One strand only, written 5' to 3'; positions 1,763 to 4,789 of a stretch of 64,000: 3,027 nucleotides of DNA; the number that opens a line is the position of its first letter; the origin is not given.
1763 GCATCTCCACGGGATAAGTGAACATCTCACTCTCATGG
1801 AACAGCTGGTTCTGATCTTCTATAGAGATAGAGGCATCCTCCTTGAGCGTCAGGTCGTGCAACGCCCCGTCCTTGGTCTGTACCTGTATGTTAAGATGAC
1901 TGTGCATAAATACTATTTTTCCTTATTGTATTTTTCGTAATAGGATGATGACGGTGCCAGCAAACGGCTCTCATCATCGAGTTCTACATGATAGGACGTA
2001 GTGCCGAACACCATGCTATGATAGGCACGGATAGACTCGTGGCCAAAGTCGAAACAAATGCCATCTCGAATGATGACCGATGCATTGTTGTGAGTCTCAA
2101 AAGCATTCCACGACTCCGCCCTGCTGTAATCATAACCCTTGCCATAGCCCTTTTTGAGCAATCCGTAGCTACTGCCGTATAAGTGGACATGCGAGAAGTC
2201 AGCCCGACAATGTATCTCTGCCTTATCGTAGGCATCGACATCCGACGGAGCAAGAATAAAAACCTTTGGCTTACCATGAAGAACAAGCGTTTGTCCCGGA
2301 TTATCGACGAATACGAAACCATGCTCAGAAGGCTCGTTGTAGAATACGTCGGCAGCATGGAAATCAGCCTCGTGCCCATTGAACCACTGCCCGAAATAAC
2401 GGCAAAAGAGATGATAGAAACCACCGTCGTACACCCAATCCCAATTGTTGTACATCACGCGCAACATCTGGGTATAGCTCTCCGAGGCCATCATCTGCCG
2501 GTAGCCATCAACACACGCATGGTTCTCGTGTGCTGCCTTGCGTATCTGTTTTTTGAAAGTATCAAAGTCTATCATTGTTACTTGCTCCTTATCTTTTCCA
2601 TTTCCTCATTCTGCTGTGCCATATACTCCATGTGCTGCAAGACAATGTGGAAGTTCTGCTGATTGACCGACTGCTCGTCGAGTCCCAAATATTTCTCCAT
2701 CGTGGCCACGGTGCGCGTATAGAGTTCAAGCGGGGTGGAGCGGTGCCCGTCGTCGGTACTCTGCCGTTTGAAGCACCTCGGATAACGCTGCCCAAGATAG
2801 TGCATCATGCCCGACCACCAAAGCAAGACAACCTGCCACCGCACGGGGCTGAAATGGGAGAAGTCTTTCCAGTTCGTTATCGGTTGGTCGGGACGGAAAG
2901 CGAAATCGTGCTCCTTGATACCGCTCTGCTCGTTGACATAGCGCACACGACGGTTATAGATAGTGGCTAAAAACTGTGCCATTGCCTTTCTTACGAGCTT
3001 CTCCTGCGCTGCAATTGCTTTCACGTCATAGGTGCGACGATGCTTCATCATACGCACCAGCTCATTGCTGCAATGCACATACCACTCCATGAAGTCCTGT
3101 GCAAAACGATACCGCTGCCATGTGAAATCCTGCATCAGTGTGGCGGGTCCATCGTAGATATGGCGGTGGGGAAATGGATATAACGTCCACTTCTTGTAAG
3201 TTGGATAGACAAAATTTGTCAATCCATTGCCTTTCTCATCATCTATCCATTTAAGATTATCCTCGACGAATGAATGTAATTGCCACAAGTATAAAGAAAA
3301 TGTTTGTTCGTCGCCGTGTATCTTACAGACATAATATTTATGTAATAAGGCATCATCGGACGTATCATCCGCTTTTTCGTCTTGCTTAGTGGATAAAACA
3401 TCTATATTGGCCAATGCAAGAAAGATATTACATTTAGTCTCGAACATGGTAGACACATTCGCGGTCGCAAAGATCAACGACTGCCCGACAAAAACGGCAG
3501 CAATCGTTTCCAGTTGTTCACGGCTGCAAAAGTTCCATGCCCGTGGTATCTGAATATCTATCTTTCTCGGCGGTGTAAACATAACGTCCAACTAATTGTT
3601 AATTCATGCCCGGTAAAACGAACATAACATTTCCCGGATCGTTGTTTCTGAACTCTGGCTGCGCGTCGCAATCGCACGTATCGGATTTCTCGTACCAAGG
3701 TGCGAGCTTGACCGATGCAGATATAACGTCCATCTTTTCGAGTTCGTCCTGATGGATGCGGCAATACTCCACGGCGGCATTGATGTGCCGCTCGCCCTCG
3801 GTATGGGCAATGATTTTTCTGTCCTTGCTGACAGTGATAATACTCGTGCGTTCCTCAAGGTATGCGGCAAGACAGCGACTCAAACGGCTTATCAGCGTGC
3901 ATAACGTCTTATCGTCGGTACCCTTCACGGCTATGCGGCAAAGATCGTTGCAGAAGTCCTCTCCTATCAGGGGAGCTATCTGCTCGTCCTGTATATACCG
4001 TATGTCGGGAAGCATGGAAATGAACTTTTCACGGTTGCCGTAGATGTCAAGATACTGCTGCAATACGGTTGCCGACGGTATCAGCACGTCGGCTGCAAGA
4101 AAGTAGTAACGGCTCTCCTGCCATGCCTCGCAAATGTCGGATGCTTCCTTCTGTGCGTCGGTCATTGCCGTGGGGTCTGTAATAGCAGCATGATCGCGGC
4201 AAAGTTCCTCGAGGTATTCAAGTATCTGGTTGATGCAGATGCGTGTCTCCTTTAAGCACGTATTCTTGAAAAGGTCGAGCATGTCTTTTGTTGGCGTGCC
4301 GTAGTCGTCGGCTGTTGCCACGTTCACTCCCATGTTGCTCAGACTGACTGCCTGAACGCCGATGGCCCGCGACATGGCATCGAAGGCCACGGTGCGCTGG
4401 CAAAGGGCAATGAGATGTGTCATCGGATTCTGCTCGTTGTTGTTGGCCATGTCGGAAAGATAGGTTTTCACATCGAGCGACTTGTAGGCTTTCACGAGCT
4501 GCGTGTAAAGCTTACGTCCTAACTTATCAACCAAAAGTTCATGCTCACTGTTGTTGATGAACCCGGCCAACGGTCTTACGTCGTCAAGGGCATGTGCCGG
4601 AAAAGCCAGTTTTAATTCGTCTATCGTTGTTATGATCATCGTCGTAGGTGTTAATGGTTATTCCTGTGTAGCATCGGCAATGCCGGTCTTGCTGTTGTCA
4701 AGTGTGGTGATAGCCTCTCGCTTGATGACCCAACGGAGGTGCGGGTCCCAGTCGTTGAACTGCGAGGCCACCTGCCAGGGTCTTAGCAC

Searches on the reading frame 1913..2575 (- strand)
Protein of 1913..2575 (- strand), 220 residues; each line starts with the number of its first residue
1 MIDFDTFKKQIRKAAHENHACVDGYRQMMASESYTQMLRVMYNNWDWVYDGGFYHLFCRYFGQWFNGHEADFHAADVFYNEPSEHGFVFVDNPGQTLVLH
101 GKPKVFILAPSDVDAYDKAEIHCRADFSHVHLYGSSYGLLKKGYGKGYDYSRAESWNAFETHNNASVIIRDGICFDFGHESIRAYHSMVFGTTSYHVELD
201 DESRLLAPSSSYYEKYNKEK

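Call 28: search_protein_families(library=pfam, proteins=[window:1913-2575:-], max_evalue=0.01)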
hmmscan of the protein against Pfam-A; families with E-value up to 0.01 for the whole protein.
window:1913-2575:- (220 aa): 0 families

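Call 55: find_encoding_contigs(protein=window:1913-2575:-, flank=10000, max_places=4)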
Protein window:1913-2575:- (220 aa): 9 contigs read that carry it; 4 places shown.
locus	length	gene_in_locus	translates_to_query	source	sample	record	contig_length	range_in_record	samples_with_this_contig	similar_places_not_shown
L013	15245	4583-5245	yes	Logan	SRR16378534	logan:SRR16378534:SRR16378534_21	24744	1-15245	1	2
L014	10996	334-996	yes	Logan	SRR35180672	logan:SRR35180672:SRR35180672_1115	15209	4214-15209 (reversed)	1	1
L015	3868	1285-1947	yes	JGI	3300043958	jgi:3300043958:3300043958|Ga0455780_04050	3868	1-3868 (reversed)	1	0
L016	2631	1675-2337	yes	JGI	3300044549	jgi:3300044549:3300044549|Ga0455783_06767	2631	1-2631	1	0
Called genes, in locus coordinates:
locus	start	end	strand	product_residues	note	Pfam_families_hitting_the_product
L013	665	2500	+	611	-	-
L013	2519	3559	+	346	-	PF20459:DUF6712 (weak)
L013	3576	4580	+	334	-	-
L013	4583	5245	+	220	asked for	-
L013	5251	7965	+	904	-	-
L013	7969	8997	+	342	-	-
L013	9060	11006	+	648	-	-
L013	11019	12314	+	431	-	-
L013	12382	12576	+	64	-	-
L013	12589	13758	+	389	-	-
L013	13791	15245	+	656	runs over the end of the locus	-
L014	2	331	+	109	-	?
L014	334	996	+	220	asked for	-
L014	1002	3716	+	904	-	-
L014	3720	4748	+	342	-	-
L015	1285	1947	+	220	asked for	-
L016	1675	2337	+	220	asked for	-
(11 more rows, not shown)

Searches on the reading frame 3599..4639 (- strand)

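Call 10: search_protein_families(library=phrogs, proteins=[window:3599-4639:-], max_evalue=0.001)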
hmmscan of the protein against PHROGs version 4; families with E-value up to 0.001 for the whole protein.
window:3599-4639:- (346 aa): 0 families

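Call 27: search_protein_families(library=pfam, proteins=[window:3599-4639:-], max_evalue=0.01)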
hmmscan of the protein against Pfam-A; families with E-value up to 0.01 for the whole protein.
window:3599-4639:- (346 aa): 1 family
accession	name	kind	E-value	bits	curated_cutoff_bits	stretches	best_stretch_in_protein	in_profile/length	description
PF20459.4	DUF6712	-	5.5e-08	33.2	25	1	40-145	5-103/121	Family of unknown function (DUF6712)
